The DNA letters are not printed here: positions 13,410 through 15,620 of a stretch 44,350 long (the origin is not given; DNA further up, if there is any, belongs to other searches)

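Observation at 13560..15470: Tat-signal, Cys/His-cluster toroid+sandwich protein co-transcribed with a GH78: candidate new CAZyme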

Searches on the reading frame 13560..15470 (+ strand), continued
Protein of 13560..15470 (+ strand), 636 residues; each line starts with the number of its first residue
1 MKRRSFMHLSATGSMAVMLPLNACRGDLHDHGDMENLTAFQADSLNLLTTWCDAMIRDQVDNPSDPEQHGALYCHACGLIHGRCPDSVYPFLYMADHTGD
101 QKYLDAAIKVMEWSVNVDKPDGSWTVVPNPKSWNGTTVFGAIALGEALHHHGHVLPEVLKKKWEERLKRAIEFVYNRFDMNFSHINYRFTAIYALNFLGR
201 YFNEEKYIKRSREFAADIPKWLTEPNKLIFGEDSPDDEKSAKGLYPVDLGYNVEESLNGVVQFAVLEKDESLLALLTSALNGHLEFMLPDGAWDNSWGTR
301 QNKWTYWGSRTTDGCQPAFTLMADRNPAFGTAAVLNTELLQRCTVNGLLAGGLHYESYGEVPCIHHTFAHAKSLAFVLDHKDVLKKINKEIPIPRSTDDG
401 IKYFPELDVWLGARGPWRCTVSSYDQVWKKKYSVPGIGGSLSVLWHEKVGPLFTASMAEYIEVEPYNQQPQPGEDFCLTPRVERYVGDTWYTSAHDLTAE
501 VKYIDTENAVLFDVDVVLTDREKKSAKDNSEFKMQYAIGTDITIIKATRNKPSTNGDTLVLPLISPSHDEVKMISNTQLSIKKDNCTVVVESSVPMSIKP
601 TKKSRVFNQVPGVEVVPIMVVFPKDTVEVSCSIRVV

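Call 35: fold_search(model_id=the predicted structure, library=pdb)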
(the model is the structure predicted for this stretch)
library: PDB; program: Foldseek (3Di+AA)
matches with E <= 10: 1095; with E <= 0.001: 139
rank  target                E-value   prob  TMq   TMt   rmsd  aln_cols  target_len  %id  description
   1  8khv                  6.6e-14  1.00  0.48  0.52   8.9       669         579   13  The crystal structure of glycosaminoglycan lyase GAGase II (released 2024-09-04)
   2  8khw                  6.9e-13  1.00  0.48  0.52   8.2       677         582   11  The crystal structure of glycosaminoglycan lyase GAGase VII (released 2024-09-04)
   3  8r71_B                9.5e-12  1.00  0.49  0.51   8.8       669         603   11  Polysaccharide lyase BtPL33HA (BT4410) Y291A with HAdp4 collected at 1.22 A (released 2024-12-04)
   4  8r71_A                9.5e-12  1.00  0.48  0.49   9.3       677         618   11  Polysaccharide lyase BtPL33HA (BT4410) Y291A with HAdp4 collected at 1.22 A (released 2024-12-04)
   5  8r70_A                1.1e-11  1.00  0.50  0.51   9.2       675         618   11  Polysaccharide lyase BtPL33HA (BT4410) Y291A with HA dp4 (released 2024-12-04)
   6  8r72_A                1.3e-11  1.00  0.48  0.50   9.4       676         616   11  Polysaccharide lyase BtPL33HA (BT4410) Y291A with HA dp4 collected at 1.33 A (released 2024-12-04)
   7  8r73                  1.3e-11  1.00  0.48  0.49   9.3       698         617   12  Polysaccharide lyase BcPL33HA (BcellWH2_04512) Apo form (released 2024-12-04)
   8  8r72_B                1.7e-11  1.00  0.51  0.53   8.7       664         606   10  Polysaccharide lyase BtPL33HA (BT4410) Y291A with HA dp4 collected at 1.33 A (released 2024-12-04)
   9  8r6z_B                2.0e-11  1.00  0.49  0.50   8.9       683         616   11  Polysaccharide lyase BtPL33HA (BT4410) Apo form 2 (released 2024-12-04)
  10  8r6z_A                4.0e-11  1.00  0.49  0.51   9.0       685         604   10  Polysaccharide lyase BtPL33HA (BT4410) Apo form 2 (released 2024-12-04)
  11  8r70_B                4.2e-11  1.00  0.50  0.52   8.7       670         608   11  Polysaccharide lyase BtPL33HA (BT4410) Y291A with HA dp4 (released 2024-12-04)
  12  7bjt_A                4.2e-11  1.00  0.49  0.44   9.6       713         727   10  Structure-function analysis of a new PL17 oligoalginate lyase from the marine bacterium Zobellia galactanivorans DsijT (released 2021-07-14)
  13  8r75_B                5.3e-11  1.00  0.49  0.50   9.0       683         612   10  Polysaccharide lyase BtPL33HA (BT4410) Apo form 1 (released 2024-12-04)
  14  3a0o_B                5.3e-11  1.00  0.48  0.42   8.7       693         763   11  Crystal structure of alginate lyase from Agrobacterium tumefaciens C58 (released 2010-03-31)
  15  6hzn_A                7.1e-11  1.00  0.53  0.46   8.4       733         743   10  Crystal structure of human dermatan sulfate epimerase 1 (released 2020-01-22)
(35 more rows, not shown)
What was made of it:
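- Foldseek finds PL35, PL33, PL17, PL15, PL12, PL8 and dermatan sulfate epimerase at E = 1e-14 to 1e-8 (call 35). The fold is that of the toroid-plus-sandwich lyases (call 35).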

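Call 36: find_related_loci(query=window:13560-15467:+, collection=genome_contigs, flank=10000)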
Query window:13560-15467:+ (636 aa) in genome_contigs; peptide patterns used: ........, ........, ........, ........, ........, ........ (x = any residue, [..] = any of these).
121 stretches matched a pattern; 43 encode a relative of the query (tblastn E <= 1e-3); 43 distinct loci.
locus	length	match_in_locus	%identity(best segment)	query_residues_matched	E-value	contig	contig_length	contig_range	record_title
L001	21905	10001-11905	70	1-636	0e+0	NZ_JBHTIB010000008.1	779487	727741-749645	Mariniflexile aquimaris strain CCUG 60529 GCM70027553_11, whole genome shotgun sequence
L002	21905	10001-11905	69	1-636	0e+0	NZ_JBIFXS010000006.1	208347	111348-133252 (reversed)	Mariniflexile sp. HNIBRBA6329 NODE_6_length_208347_cov_404.108652, whole genome shotgun sequence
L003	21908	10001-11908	69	1-636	0e+0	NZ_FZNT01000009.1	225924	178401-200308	Lutibacter agarilyticus strain DSM 29150, whole genome shotgun sequence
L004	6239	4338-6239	69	1-632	0e+0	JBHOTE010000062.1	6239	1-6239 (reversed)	Bacteroidota bacterium isolate SAG AM-312-L03 AM-312-L03_NODE_63, whole genome shotgun sequence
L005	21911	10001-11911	69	1-636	0e+0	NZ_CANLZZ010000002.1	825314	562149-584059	Uncultured Lutibacter sp. isolate 4-1427.fasta NODE_2, whole genome shotgun sequence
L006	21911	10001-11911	68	1-635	0e+0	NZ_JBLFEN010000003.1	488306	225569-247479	Hyunsoonleella sp. 2307UL5-6 2307UL5-6_3, whole genome shotgun sequence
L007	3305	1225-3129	67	1-635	0e+0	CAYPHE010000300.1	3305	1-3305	MAG TPA_asm: uncultured Polaribacter sp. isolate SRP268394_co2_117 genome assembly, contig: NODE_35490_length_3305_cov_2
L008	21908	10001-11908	69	1-636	0e+0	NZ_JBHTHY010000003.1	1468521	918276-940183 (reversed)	Maribacter chungangensis strain CCUG 61948 GCM70027556_20, whole genome shotgun sequence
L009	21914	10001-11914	67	1-636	0e+0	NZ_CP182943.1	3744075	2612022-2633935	Flavobacterium faecale strain WV33 chromosome, complete genome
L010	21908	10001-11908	67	1-636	0e+0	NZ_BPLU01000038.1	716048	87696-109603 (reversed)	Flavobacterium sp. UMI-01 sequence38, whole genome shotgun sequence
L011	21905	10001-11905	67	1-636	0e+0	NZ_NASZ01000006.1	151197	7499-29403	Flavobacterium pokkalii strain L1I52 contig-100_5, whole genome shotgun sequence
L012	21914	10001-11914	67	1-634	0e+0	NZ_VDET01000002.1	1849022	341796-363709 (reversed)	Flavicella sediminum strain ALS 84 1K03480_S41_L002_R1_001_(paired)_contig_2, whole genome shotgun sequence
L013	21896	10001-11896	59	1-635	0e+0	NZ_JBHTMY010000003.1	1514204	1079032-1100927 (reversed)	Namhaeicola litoreus strain CCUG 61485 GCM70027333_3, whole genome shotgun sequence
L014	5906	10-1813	71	33-635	0e+0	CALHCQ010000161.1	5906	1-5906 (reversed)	MAG: uncultured Algibacter sp. isolate L1_Bin_MAXBIN__034_sub_1 genome assembly, contig: c_000001273780, whole genome sh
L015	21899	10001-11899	56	3-636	0e+0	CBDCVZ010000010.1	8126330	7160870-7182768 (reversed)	MAG: Saprospiraceae bacterium isolate 921b2152-6f96-47fe-8f54-a73ed45dd7d4 genome assembly, contig: contig_10, whole gen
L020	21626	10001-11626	34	39-614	9e-86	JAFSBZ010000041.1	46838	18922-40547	MAG: Clostridia bacterium isolate RGIG3004 Goat_Rectum-3__c744550, whole genome shotgun sequence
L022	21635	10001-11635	33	36-614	1e-85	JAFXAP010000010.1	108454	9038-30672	MAG: Clostridia bacterium isolate RGIG6241 Sheep_Rectum-2__c385208, whole genome shotgun sequence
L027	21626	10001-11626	33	39-614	5e-83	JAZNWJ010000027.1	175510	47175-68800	MAG: Acutalibacteraceae bacterium isolate T1900044784_TS20190250.MAGScoT_cleanbin_000027 SGB_2600_k141_2487103, whole ge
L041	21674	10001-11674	32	44-633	3e-75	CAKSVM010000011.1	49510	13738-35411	MAG: uncultured Eubacteriales bacterium isolate REFINED_METABAT215_TOP10_CONTIGS_1500_ASSEMBLY_K77_MERGED__Nepal_MoBio_F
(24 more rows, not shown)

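Call 38: search_protein_representatives(protein=window:13560-15467:+)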
Query: 636 residues. Proteins with E-value up to 0.001 (for the whole library): 827; up to 1e-10: 601; up to 1e-30: 348. The best 150 are listed.
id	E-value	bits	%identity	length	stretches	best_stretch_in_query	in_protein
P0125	1.5e-210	717.4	53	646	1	45-636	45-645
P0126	7.1e-188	642.5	63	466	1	46-480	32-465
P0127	8.3e-177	605.9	46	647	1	43-625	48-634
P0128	8.5e-161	553.0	44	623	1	38-621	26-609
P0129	4.2e-160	550.8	43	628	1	40-626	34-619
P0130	3.6e-151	521.2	43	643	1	44-634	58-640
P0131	1.2e-147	509.6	42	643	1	28-624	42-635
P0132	1.6e-146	505.8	43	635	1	36-631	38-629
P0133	1.1e-144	499.7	40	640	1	3-620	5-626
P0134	2.5e-140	485.4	41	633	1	1-620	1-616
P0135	1.2e-139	483.1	42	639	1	41-634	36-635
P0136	7.9e-139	480.5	38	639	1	3-627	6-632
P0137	9.7e-139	480.2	39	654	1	41-631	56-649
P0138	2.9e-133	462.1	39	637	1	40-619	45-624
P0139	9.3e-131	453.8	39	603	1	46-625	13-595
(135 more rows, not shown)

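Call 55: search_protein_families(library=pfam, proteins=[L020:5266-7461:+, L020:8314-9354:+, L020:9354-9989:+, L020:11711-12790:-, L020:12882-13721:+, L020:14218-16746:+, L027:8669-9910:+, L027:7776-8666:+, L027:11710-12783:-, L027:12875-13714:+], max_evalue=0.00001)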
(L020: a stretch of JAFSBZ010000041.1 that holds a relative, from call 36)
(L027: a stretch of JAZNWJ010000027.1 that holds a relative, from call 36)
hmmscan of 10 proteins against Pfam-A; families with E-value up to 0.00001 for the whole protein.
L020:5266-7461:+ (731 aa): 5 families
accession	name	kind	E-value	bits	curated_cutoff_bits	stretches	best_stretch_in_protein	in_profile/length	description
PF01138.27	RNase_PH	-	3.2e-52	176.8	25.5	2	14-145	2-130/130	3' exoribonuclease family, domain 1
PF03725.20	RNase_PH_C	-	6.7e-21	74.5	20.8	1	148-211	1-66/67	3' exoribonuclease family, domain 2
PF00575.29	S1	-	1.2e-19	70.9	22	1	624-695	2-74/74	S1 RNA binding domain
PF03726.19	PNPase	-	4.7e-11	43.4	24.6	1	243-319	2-80/81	Polyribonucleotide nucleotidyltransferase, RNA binding domain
PF00013.35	KH_1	-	2.4e-10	40.4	21.5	1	564-617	5-64/66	KH domain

L020:8314-9354:+ (346 aa): 1 family
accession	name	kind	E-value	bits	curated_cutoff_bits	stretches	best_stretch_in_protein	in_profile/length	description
PF13303.11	PTS_EIIC_2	-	2.8e-99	332.7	28.9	1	13-343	3-326/327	Phosphotransferase system, EIIC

L020:9354-9989:+ (211 aa): 2 families
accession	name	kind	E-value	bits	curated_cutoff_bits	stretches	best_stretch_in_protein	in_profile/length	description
PF00730.31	HhH-GPD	-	2.4e-22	79.8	26.2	1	36-170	2-108/108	HhH-GPD superfamily base excision DNA repair protein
PF00633.29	HHH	-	3.7e-09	36.4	24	1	100-127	1-28/30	Helix-hairpin-helix motif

L020:11711-12790:- (359 aa): 2 families
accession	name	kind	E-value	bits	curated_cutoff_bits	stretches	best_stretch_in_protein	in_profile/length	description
PF00392.27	GntR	-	2.8e-14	53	27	1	13-75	2-64/64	Bacterial regulatory proteins, gntR family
PF00155.27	Aminotran_1_2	-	6e-10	39.3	19.7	1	123-340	32-263/361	Aminotransferase class I and II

L020:12882-13721:+ (279 aa): 2 families
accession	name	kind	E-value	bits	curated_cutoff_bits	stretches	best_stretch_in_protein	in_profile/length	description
PF08543.17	Phos_pyr_kin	-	2.1e-20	73.6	27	1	27-252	16-234/246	Phosphomethylpyrimidine kinase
PF00294.29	PfkB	-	1e-06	28.7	25.8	1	122-246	170-287/302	pfkB family carbohydrate kinase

L020:14218-16746:+ (842 aa): 2 families
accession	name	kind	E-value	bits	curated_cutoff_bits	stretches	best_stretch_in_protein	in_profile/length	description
PF02901.20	PFL-like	-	1.6e-245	817.1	24.3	1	13-703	3-647/647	Pyruvate formate lyase-like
PF01228.26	Gly_radical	-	8.7e-34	116.7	22.2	1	720-822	2-105/106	Glycine radical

L027:8669-9910:+ (413 aa): 1 family
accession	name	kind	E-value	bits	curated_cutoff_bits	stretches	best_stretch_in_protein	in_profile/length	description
PF12698.13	ABC2_membrane_3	-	3.9e-40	138.4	31.6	1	21-387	3-346/347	ABC-2 family transporter protein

L027:7776-8666:+ (296 aa): 3 families
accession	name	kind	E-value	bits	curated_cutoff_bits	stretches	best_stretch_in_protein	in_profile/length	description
PF00005.33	ABC_tran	-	1.5e-25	90.8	25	1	18-157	1-136/137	ABC transporter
PF13732.12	DrrA1-3_C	-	1.1e-12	49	27.4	1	211-291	1-80/81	ATP-binding protein DrrA1-3-like, C-terminal domain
PF13304.12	AAA_21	-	3.4e-11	44.2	27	1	126-189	234-300/304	AAA domain, putative AbiEii toxin, Type IV TA system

L027:11710-12783:- (357 aa): 2 families
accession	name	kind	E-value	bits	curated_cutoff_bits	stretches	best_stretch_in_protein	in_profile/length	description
PF00392.27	GntR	-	2.7e-15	56.2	27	1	13-75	2-64/64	Bacterial regulatory proteins, gntR family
PF00155.27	Aminotran_1_2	-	6.2e-12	45.8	19.7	1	119-353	30-278/361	Aminotransferase class I and II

L027:12875-13714:+ (279 aa): 2 families
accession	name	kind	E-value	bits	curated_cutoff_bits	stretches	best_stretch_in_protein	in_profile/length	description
PF08543.17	Phos_pyr_kin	-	1.1e-20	74.5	27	1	27-252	16-234/246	Phosphomethylpyrimidine kinase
PF00294.29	PfkB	-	2.2e-07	31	25.8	1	122-244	170-285/302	pfkB family carbohydrate kinase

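Call 56: search_protein_families(library=pfam, proteins=[L041:8564-9973:+, L041:6520-7569:+, L041:4076-5710:+, L041:11722-12726:-, L041:13124-15352:+, L041:15622-17193:+, L022:8188-9147:+, L022:4681-8118:+, L022:11739-13040:-, L022:3770-4666:+], max_evalue=0.00001)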
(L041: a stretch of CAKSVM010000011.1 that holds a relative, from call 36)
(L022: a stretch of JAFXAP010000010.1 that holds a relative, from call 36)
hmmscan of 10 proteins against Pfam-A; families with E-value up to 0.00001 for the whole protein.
L041:8564-9973:+ (469 aa): 0 families

L041:6520-7569:+ (349 aa): 1 family
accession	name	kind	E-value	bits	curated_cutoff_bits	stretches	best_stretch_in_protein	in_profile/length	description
PF00150.24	Cellulase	-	6.8e-39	134.4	23.5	1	37-325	18-269/272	Cellulase (glycosyl hydrolase family 5)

L041:4076-5710:+ (544 aa): 1 family
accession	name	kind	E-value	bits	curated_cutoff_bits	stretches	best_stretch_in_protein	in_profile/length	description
PF02687.27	FtsX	-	2.5e-13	50.5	25.5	2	413-531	4-112/120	FtsX-like permease C-terminal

L041:11722-12726:- (334 aa): 1 family
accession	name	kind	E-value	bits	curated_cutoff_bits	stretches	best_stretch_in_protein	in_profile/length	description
PF03590.20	AsnA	-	5.6e-107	357.1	27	1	20-244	2-227/228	Aspartate-ammonia ligase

L041:13124-15352:+ (742 aa): 1 family
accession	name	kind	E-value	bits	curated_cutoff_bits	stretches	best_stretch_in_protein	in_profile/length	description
PF00496.27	SBP_bac_5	-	4.9e-40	138.2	32.4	1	239-729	2-362/368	Bacterial extracellular solute-binding proteins, family 5 Middle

L041:15622-17193:+ (523 aa): 1 family
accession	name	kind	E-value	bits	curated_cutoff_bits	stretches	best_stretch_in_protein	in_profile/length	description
PF00528.27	BPD_transp_1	-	1.1e-32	113.7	26.4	1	325-517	1-183/184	Binding-protein-dependent transport system inner membrane component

L022:8188-9147:+ (319 aa): 1 family
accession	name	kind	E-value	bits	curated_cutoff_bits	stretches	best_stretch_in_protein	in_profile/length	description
PF00365.25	PFK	-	6.2e-112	373.9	30.9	1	4-275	2-277/277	Phosphofructokinase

L022:4681-8118:+ (1145 aa): 5 families
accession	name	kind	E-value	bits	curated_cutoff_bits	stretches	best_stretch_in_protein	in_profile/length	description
PF07733.18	DNA_pol3_alpha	-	1.7e-105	352.8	23.9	1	295-551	2-260/260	Bacterial DNA polymerase III alpha NTPase domain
PF02811.25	PHP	-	3.7e-62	209.9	26.4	1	5-177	1-164/164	PHP domain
PF17657.6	DNA_pol3_finger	-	5.5e-59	198.7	22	1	554-714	1-164/166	Bacterial DNA polymerase III alpha subunit finger domain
PF14579.12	HHH_6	-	4.6e-26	91.3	25.6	1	801-889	1-90/90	Helix-hairpin-helix motif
PF01336.31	tRNA_anti-codon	-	6.1e-10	39.3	27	1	990-1060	5-74/75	OB-fold nucleic acid binding domain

L022:11739-13040:- (433 aa): 1 family
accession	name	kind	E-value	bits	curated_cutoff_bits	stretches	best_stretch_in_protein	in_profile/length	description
PF09587.15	PGA_cap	-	7.1e-45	153.9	27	1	135-361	1-252/255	Bacterial capsule synthesis protein PGA_cap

L022:3770-4666:+ (298 aa): 2 families
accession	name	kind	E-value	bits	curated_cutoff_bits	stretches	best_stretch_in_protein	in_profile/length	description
PF02650.20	HTH_WhiA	-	3.8e-26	91.8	27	1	210-291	2-83/84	WhiA C-terminal HTH domain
PF14527.11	LAGLIDADG_WhiA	-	8.9e-20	71.1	23.2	1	115-205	2-92/93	WhiA LAGLIDADG-like domain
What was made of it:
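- Firmicutes homologs at about 33% identity sit in non-glycan contexts (calls 55, 56).
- Tried and rejected: None was found in four loci (calls 55, 56).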
